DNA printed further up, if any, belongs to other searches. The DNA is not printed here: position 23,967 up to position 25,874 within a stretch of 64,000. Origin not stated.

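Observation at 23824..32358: Glycosylation island: one GT2 enzyme plus three paralogous GT-C-like membrane transferases, interleaved with HNH endonucleases and a secreted-type nuclease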

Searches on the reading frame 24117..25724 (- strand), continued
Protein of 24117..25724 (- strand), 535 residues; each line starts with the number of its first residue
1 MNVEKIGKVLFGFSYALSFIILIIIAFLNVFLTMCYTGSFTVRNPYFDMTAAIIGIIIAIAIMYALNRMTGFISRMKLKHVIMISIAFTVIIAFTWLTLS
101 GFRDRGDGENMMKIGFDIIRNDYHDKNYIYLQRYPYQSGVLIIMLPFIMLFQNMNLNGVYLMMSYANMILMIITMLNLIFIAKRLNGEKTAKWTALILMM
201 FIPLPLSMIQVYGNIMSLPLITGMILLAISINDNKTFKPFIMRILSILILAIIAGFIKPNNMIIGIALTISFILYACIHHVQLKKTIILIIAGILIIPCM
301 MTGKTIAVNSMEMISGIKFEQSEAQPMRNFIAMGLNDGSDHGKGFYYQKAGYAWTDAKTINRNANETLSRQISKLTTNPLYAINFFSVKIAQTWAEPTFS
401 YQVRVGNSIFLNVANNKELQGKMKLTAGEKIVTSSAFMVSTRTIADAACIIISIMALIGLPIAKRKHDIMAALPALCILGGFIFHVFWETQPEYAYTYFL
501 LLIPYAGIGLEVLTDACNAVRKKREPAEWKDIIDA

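Call 98: search_protein_families(library=ncbifam, proteins=[L075:45-752:+, L075:749-2068:+, L075:2065-3843:+, L075:3827-6316:+, L075:6319-7587:+, L075:7584-9146:+, L075:9245-10171:+, L075:10255-11895:+, L075:12019-15216:+], max_evalue=0.00001)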
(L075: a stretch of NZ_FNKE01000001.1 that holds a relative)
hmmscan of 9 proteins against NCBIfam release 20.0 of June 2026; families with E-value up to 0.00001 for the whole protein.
L075:45-752:+ (235 aa): 10 families
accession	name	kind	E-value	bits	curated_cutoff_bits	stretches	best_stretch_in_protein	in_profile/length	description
NF010065.0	PRK13545.1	equivalog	1.2e-16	60.5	538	1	1-109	164-267/549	teichoic acids export protein ATP-binding subunit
NF010066.0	PRK13546.1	equivalog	6.3e-16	58.5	320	1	1-86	164-249/264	teichoic acids export ABC transporter ATP-binding subunit TagH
TIGR04521.1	ECF_ATPase_2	equivalog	4.1e-09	35.9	330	1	1-81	165-246/279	energy-coupling factor transporter ATPase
NF010170.0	PRK13651.1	equivalog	1.6e-08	33.8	432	1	1-76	186-261/308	cobalt transporter ATP-binding subunit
NF010155.0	PRK13634.1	equivalog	1.2e-07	31.3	413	1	1-71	166-237/290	energy-coupling factor ABC transporter ATP-binding protein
NF053840.1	MnTportMntADein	equivalog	1.3e-07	31.4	400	1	1-68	154-220/240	manganese ABC transporter ATP-binding protein MntA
TIGR01188.1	drrA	subfamily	3.1e-07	30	312.45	1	2-115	146-254/302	daunorubicin resistance ABC transporter, ATP-binding protein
NF010068.0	PRK13548.1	equivalog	1.1e-06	28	261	1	1-70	164-233/261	heme ABC transporter ATP-binding protein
NF008409.0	PRK11231.1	equivalog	2.1e-06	27.3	375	1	2-69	160-227/255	Fe(3+) dicitrate ABC transporter ATP-binding protein FecE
TIGR03269.1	met_CoM_red_A2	equivalog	2.7e-06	26.2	517.1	1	2-73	449-521/530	methyl coenzyme M reductase system, component A2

L075:749-2068:+ (439 aa): 18 families
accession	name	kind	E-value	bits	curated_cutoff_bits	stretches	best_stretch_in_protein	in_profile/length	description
NF007482.0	PRK10073.1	equivalog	1.9e-27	96.1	423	1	3-121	5-121/334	glycosyltransferase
NF047683.1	TeichurnBiosyTuaG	equivalog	8.3e-19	68.2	400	1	3-121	5-122/252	teichuronic acid biosynthesis protein TuaG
TIGR03937.1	PgaC_IcaA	equivalog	9.7e-16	57.7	422.3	1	4-114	45-154/407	poly-beta-1,6-N-acetyl-D-glucosamine synthase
NF041394.1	GtaseAglG_Halo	equivalog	3.4e-15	56.1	440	1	6-119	3-115/304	glucosyl-dolichyl phosphate glucuronosyltransferase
NF050050.1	ProtGlycPglI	equivalog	2.5e-14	53.3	500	1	5-123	3-121/306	GalNAc(5)-diNAcBac-PP-undecaprenol beta-1,3-glucosyltransferase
NF041875.1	EPS_EpsD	equivalog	8.7e-13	48.4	370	1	6-118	1-112/325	exopolysaccharide biosynthesis glycosyltransferase EpsD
TIGR03111.1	glyc2_xrt_Gpos1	hypoth_equivalog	2.2e-12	46.5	363.95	1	6-118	51-164/439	TIGR03111 family XrtG-associated glycosyltransferase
NF038302.1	EPS_HpsE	equivalog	1.4e-10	40.7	300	1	6-124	3-125/307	hormogonium polysaccharide biosynthesis glycosyltransferase HpsE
NF053739.1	GlytfEpsEBac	equivalog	2.7e-10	39.7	450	1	6-113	3-110/265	glycosyltransferase EpsE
TIGR04283.1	glyco_like_mftF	equivalog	3.3e-09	36.7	182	1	6-118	1-105/221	TIGR04283 family arsenosugar biosynthesis glycosyltransferase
NF007453.0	PRK10018.1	equivalog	4.6e-09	36.3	382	1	3-183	5-192/280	colanic acid biosynthesis glycosyltransferase WcaA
TIGR04017.1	WcaA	equivalog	6.6e-09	35.8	495.75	1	3-183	4-191/279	colanic acid biosynthesis glycosyltransferase WcaA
NF038299.1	EPS_HpsN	equivalog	9.5e-09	34.6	425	1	5-110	2-106/317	hormogonium polysaccharide biosynthesis glycosyltransferase HpsN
TIGR04242.1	nodulat_NodC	equivalog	4e-08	32.6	550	1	6-124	50-170/395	chitooligosaccharide synthase NodC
TIGR03965.1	mycofact_glyco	equivalog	2.4e-07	30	280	1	5-125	75-194/467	mycofactocin biosynthesis glycosyltransferase MftF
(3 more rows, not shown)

L075:2065-3843:+ (592 aa): 0 families

L075:3827-6316:+ (829 aa): 0 families

L075:6319-7587:+ (422 aa): 0 families

L075:7584-9146:+ (520 aa): 1 family
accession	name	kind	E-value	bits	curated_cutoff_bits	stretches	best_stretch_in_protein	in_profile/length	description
NF047440.1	LA3751_2_3_fam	subfamily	8.6e-06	24.8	200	1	165-307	97-244/460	LA_3751/LA_3752 family putative glycosyltransferase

L075:9245-10171:+ (308 aa): 14 families
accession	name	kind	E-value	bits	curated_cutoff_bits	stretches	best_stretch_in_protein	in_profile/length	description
NF047588.1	GlcsyltransPgfSStrep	equivalog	8.7e-97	324.1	500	1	3-306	2-304/308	glycosyltransferase PgfS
NF007986.1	PRK10714.1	equivalog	5e-47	160.5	529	1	1-305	5-309/316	undecaprenyl-phosphate 4-deoxy-4-formamido-L-arabinose transferase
TIGR03937.1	PgaC_IcaA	equivalog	4.7e-15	55.4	422.3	1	2-98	45-136/407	poly-beta-1,6-N-acetyl-D-glucosamine synthase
NF007482.0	PRK10073.1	equivalog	1.2e-11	44.3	423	1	2-104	6-102/334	glycosyltransferase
NF041875.1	EPS_EpsD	equivalog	2e-10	40.6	370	1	4-151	1-147/325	exopolysaccharide biosynthesis glycosyltransferase EpsD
TIGR04283.1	glyco_like_mftF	equivalog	7.5e-10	38.8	182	1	4-120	1-105/221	TIGR04283 family arsenosugar biosynthesis glycosyltransferase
NF010496.0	PRK13915.1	equivalog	3.4e-09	36.2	262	1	2-105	31-134/307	glucosyl-3-phosphoglycerate synthase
NF041391.1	DPhHxTase_Halo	equivalog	9.9e-08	31.2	375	1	10-170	3-153/213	dolichyl-phosphate hexose transferase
NF050050.1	ProtGlycPglI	equivalog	2.4e-07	30.4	500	1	1-119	1-115/306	GalNAc(5)-diNAcBac-PP-undecaprenol beta-1,3-glucosyltransferase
NF058614.1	PPMAGASynPpgS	equivalog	2.7e-07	30.2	370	1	6-170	4-165/226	polyprenyl-phospho-N-acetylgalactosaminyl synthase PpgS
NF047683.1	TeichurnBiosyTuaG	equivalog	4.7e-07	29.7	400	1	3-104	7-103/252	teichuronic acid biosynthesis protein TuaG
TIGR03111.1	glyc2_xrt_Gpos1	hypoth_equivalog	2.7e-06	26.5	363.95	1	3-115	50-159/439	TIGR03111 family XrtG-associated glycosyltransferase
TIGR04182.1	glyco_TIGR04182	equivalog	4.2e-06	26.4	325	0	4-168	2-157/293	S-layer glycoprotein N-glycosyltransferase AglJ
TIGR03965.1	mycofact_glyco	equivalog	7.4e-06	25.1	280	1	3-109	75-176/467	mycofactocin biosynthesis glycosyltransferase MftF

L075:10255-11895:+ (546 aa): 3 families
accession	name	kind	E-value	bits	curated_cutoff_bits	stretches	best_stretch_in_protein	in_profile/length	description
NF046104.1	PptglHdxlasePcsB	equivalog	2.8e-54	184.8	450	1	378-545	239-400/400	peptidoglycan hydrolase PcsB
NF006360.0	PRK08581.1-2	equivalog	4.3e-09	35.3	605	1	433-519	593-687/709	amidase domain-containing protein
NF052572.1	PtdglycHdlsScrM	equivalog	5.6e-08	32.1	400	1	454-520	81-150/373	peptidoglycan hydrolase ScrM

L075:12019-15216:+ (1065 aa): 0 families

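Call 101: find_related_loci(query=A2, collection=metagenome_contigs, flank=10000)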
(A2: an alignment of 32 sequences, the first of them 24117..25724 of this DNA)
Query A2 (535 aa) in metagenome_contigs; peptide patterns used: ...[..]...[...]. (x = any residue, [..] = any of these).
600 stretches matched a pattern (row limit reached: there are more); 503 encode a relative of the query (tblastn E <= 1e-3); the best 80 are kept; 79 distinct loci.
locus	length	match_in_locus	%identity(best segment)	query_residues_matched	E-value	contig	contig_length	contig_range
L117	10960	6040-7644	98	1-535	0e+0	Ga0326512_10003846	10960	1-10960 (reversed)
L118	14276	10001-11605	98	1-535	0e+0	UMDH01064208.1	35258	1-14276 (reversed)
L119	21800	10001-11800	42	4-533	9e-63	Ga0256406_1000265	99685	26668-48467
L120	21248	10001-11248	27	86-528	3e-32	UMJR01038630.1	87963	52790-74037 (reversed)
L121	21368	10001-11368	27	54-525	2e-31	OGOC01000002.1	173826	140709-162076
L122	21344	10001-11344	24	58-526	3e-30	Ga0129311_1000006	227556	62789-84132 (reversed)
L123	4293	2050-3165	28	130-522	5e-29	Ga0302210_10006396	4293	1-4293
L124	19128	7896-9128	25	85-515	2e-28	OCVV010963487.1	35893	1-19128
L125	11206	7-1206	25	96-515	4e-28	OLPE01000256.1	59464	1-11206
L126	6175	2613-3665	27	130-515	1e-27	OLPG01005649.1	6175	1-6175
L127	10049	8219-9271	27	130-515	7e-28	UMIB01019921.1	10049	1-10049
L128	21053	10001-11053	27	130-515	7e-28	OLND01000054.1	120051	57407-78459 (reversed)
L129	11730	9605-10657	27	130-515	1e-27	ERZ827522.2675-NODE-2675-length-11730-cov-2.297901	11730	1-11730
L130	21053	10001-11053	27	130-515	7e-28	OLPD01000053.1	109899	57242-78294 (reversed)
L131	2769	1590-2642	27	130-515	6e-28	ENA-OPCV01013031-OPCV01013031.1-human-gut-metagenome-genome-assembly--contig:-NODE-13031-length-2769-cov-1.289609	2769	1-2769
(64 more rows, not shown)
